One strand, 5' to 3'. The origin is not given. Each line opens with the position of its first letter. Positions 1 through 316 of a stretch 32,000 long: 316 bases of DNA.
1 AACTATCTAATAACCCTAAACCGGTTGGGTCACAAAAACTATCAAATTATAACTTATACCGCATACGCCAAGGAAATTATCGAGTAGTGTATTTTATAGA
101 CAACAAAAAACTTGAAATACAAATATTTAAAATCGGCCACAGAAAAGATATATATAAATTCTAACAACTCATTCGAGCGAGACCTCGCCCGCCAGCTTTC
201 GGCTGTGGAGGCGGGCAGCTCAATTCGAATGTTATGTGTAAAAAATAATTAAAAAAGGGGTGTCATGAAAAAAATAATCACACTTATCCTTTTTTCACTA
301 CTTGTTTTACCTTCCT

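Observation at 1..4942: Integron-type gene-cassette array defined by a new-looking attC family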

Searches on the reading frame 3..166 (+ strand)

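Call 29: search_protein_families(library=ncbifam, proteins=[window:3-166:+], max_evalue=0.01)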
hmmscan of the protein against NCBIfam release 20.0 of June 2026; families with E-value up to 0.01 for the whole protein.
window:3-166:+ (53 aa): 1 family
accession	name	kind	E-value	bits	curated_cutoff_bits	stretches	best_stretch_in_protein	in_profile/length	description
TIGR02385.1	RelE_StbE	subfamily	0.00035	21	27.9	1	11-51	50-88/88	type II toxin-antitoxin system mRNA interferase toxin, RelE/StbE family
